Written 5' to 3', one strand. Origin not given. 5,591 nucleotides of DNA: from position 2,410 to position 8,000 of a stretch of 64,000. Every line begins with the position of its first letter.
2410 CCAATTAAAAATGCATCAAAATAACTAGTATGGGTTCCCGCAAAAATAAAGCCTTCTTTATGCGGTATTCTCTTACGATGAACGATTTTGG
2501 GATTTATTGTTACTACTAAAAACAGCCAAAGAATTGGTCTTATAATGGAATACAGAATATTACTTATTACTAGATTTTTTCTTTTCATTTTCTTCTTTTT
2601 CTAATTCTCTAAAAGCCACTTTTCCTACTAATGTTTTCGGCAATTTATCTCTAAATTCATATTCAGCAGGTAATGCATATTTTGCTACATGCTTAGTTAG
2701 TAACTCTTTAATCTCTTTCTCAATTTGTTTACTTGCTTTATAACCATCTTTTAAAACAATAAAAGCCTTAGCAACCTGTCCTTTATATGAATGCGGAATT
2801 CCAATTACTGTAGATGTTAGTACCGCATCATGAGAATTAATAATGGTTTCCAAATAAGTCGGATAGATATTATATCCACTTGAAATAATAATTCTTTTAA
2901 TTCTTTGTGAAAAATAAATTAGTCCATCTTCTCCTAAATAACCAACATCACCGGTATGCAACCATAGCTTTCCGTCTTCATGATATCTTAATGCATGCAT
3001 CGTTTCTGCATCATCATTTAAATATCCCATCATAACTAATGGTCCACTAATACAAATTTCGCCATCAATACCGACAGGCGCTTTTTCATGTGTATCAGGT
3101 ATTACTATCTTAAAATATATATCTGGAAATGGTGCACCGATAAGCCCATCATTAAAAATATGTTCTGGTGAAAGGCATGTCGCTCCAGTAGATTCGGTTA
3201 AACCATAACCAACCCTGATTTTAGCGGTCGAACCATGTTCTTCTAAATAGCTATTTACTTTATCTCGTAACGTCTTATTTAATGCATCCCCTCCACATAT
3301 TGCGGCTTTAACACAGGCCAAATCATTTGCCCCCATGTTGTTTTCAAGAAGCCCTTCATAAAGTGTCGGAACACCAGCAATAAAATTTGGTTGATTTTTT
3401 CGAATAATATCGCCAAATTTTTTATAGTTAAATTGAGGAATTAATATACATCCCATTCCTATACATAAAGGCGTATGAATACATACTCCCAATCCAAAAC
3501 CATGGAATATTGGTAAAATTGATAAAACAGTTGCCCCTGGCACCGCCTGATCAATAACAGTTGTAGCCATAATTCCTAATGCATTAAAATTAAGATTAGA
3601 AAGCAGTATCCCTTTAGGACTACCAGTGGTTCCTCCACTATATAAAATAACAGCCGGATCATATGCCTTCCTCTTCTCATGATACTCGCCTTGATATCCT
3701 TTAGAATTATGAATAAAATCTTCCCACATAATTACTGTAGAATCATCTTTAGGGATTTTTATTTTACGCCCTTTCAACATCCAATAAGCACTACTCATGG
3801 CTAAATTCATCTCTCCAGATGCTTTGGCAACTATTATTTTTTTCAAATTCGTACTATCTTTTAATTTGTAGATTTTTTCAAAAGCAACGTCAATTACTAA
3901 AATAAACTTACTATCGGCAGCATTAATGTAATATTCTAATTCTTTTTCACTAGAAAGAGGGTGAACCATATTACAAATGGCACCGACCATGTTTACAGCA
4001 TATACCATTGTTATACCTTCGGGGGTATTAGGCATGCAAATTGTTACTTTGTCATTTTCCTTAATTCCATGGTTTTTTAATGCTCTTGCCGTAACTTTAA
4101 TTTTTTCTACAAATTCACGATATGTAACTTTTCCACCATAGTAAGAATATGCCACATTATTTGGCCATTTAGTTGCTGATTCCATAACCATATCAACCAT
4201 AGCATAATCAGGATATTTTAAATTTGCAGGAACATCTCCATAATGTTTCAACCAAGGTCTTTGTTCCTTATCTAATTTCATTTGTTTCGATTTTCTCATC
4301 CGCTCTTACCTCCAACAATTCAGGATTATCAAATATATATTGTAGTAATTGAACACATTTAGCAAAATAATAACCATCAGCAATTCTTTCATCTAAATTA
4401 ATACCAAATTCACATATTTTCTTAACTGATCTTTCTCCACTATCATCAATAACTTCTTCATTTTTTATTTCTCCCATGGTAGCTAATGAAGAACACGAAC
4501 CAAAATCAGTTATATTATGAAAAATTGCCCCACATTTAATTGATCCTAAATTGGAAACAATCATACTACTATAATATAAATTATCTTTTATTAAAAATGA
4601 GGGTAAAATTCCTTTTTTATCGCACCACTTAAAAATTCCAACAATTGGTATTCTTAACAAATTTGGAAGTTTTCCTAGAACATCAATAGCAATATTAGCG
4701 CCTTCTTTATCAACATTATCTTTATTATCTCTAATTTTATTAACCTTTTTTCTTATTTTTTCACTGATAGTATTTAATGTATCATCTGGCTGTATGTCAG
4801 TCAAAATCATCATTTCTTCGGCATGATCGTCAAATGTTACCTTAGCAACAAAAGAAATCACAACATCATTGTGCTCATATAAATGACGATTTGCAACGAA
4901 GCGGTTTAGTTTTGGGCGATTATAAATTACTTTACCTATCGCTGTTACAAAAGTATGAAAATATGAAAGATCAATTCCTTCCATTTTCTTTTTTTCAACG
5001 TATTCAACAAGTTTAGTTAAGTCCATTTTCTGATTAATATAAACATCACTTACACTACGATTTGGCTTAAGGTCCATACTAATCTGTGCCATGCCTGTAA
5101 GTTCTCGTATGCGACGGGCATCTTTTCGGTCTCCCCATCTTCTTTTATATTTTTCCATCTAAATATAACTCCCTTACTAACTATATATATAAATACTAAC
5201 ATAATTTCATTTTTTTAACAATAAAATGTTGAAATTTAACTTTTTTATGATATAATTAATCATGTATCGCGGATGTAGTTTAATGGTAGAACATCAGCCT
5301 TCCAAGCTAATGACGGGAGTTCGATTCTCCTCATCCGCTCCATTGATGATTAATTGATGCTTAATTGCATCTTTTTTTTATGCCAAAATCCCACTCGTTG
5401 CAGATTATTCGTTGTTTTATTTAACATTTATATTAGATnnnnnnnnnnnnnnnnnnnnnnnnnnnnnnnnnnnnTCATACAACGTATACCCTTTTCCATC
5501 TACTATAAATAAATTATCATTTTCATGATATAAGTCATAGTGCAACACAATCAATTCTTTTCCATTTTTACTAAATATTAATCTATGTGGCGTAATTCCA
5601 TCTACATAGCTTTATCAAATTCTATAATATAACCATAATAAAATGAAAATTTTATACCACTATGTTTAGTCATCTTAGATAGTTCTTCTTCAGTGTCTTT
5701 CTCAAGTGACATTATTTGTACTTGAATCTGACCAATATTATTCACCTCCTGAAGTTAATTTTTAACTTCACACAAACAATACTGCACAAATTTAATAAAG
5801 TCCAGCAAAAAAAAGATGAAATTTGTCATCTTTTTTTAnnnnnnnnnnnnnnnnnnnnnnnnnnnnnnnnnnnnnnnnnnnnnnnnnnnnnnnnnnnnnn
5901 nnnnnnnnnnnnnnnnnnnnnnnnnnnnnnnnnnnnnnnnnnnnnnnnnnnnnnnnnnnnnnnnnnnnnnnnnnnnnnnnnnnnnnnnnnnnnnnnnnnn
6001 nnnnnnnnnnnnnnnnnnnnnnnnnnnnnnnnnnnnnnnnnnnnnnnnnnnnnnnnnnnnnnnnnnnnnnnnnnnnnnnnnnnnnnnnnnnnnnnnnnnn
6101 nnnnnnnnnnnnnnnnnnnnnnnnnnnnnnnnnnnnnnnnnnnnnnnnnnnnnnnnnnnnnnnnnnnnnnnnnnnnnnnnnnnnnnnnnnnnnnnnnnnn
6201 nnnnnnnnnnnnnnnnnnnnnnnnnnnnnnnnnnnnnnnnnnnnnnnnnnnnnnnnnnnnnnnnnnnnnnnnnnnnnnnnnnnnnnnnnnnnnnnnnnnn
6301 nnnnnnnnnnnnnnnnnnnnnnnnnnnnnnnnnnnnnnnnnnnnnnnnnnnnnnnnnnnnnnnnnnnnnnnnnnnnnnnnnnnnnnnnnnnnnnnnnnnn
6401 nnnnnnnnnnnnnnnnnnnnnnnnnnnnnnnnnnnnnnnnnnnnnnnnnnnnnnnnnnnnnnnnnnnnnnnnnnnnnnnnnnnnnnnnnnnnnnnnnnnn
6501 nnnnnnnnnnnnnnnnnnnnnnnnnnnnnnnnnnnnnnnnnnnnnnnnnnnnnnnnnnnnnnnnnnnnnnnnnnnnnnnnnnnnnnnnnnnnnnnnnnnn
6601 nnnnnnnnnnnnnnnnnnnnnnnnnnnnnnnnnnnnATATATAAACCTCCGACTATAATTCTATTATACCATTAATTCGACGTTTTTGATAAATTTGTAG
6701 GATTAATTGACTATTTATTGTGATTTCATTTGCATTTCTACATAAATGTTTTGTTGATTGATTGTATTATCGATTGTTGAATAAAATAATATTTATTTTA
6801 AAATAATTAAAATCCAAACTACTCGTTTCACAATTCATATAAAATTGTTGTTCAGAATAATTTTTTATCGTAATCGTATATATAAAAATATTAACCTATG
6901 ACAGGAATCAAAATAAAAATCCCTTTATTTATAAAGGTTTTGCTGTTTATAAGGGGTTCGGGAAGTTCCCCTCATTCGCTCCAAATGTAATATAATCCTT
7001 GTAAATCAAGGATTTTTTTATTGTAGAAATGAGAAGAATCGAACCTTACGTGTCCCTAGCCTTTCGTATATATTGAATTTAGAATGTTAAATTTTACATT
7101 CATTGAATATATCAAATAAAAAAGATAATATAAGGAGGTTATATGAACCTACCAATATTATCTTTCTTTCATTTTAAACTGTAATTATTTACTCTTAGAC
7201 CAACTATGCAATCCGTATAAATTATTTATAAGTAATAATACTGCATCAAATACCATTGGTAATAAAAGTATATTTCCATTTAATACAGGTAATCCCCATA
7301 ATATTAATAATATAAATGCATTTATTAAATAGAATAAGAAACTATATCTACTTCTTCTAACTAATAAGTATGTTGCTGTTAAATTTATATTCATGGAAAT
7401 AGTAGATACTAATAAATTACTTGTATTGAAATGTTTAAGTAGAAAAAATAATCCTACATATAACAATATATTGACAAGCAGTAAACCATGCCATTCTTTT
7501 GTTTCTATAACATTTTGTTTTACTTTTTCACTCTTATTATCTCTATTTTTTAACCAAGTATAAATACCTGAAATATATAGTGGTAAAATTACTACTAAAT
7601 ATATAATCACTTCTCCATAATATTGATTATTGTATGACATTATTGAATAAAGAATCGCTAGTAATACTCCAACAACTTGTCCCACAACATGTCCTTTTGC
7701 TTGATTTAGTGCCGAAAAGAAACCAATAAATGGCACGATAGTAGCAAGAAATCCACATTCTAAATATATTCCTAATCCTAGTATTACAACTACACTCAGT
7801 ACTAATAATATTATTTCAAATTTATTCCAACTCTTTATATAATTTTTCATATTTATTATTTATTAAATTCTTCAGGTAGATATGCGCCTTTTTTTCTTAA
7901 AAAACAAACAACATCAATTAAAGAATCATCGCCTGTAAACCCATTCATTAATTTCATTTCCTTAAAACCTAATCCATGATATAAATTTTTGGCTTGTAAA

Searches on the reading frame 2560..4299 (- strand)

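Call 53: search_protein_families(library=ncbifam, max_evalue=0.00001, proteins=[window:2560-4299:-])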
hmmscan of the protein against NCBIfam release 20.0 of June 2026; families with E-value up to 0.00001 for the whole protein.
window:2560-4299:- (579 aa): 103 families (the best 25 are shown)
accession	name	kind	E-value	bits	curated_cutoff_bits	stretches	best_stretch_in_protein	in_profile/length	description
NF004114.0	PRK05605.1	equivalog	1.5e-107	360.3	766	1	8-573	9-572/575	long-chain-fatty-acid--CoA ligase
NF006181.0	PRK08314.1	subfamily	1.1e-98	330.9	705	1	16-577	7-561/563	long-chain-fatty-acid--CoA ligase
NF004837.0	PRK06187.1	subfamily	1.6e-98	330.3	476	1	34-576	10-528/531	long-chain-fatty-acid--CoA ligase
NF005220.0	PRK06710.1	equivalog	4e-97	325.6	1116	1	12-575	3-558/563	long-chain-fatty-acid--CoA ligase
NF005714.0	PRK07529.1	subfamily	2.7e-78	263.9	632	1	35-572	33-578/640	acyl-CoA synthetase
NF005463.0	PRK07059.1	subfamily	7.2e-78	262.3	869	1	13-569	2-555/557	long-chain-fatty-acid--CoA ligase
NF004822.0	PRK06178.1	equivalog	3.7e-73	247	782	1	22-572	25-569/571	acyl-CoA synthetase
NF006523.0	PRK08974.1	equivalog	2.4e-72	243.9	884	1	14-576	3-559/561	long-chain-fatty-acid--CoA ligase FadD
NF004229.0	PRK05677.1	subfamily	5.3e-72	243.1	879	1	22-576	13-561/563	long-chain-fatty-acid--CoA ligase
NF005801.1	PRK07656.1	equivalog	6.8e-66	222.9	657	1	36-566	5-499/500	FadD3 family acyl-CoA ligase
NF006442.0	PRK08751.1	equivalog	1e-65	222.2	1023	1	12-568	3-556/560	long-chain fatty acid--CoA ligase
NF009233.0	PRK12583.1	subfamily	1.2e-65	222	832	1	41-563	27-543/558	fatty acid CoA ligase family protein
NF005702.0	PRK07514.1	subfamily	2e-65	221.1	558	2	208-566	152-496/506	malonyl-CoA synthase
NF002966.0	PRK03640.1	equivalog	8.5e-64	215.9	556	2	174-572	103-482/483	o-succinylbenzoate--CoA ligase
NF005307.0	PRK06839.1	equivalog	1.1e-60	205.7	748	1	42-568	12-491/496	o-succinylbenzoate--CoA ligase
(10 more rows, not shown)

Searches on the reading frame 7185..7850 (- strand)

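Call 106: search_protein_families(library=pfam, max_evalue=0.001, proteins=[window:7185-7850:-])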
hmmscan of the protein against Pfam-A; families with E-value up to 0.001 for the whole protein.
window:7185-7850:- (221 aa): 1 family
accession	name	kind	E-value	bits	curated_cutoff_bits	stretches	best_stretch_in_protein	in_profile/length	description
PF04973.17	NMN_transporter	-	4e-24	86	27.3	1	37-219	5-175/175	Nicotinamide mononucleotide transporter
